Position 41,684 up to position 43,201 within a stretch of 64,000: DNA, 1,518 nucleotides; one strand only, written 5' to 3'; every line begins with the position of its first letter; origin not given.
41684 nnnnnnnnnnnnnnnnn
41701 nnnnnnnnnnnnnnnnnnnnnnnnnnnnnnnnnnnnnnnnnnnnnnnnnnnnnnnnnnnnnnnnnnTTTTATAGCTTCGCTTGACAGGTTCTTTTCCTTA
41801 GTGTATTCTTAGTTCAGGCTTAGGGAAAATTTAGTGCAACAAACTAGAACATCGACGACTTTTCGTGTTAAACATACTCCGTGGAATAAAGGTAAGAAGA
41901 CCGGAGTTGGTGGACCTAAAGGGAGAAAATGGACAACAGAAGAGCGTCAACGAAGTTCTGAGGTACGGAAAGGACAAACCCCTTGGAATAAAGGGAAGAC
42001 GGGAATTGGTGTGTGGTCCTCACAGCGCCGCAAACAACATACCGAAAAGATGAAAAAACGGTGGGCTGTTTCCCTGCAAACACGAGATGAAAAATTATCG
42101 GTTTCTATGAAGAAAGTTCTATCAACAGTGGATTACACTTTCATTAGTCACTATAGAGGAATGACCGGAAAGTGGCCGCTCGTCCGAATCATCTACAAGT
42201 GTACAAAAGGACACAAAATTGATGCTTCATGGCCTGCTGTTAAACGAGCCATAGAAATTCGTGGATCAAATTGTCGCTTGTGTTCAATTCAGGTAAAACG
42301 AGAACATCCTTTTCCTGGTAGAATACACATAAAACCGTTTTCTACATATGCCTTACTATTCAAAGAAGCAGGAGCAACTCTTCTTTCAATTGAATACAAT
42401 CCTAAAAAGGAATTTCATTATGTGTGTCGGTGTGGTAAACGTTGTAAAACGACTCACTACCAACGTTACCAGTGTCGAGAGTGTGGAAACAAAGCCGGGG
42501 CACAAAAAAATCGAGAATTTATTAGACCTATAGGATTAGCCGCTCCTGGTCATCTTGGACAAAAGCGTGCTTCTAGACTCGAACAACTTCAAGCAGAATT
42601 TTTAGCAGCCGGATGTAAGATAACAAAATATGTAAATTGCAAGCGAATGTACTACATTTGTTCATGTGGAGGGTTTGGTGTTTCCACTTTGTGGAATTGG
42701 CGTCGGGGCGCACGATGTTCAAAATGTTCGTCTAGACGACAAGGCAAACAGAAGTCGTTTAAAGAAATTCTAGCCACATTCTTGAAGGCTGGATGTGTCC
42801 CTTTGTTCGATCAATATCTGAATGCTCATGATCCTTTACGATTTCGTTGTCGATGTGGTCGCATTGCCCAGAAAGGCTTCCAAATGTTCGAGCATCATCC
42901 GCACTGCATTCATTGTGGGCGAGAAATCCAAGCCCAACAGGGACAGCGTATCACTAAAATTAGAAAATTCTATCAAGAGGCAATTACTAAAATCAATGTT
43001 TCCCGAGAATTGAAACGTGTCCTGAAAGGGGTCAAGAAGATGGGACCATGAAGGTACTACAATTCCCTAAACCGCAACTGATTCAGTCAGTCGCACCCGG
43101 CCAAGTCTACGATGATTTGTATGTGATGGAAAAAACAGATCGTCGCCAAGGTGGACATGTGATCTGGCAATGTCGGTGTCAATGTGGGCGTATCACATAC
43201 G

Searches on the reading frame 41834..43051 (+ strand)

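Call 9: search_protein_families(library=pfam, proteins=[window:41834-43051:+], max_evalue=0.001)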
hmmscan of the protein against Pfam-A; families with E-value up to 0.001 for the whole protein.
window:41834-43051:+ (405 aa): 0 families

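Call 10: search_protein_families(library=phrogs, proteins=[window:41834-43051:+], max_evalue=0.00001)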
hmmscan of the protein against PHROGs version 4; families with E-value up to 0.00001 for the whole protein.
window:41834-43051:+ (405 aa): 1 family
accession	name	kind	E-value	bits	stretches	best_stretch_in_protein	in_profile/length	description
phrog_559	-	DNA, RNA and nucleotide metabolism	2.5e-12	47.4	1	86-382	57-319/607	HNH endonuclease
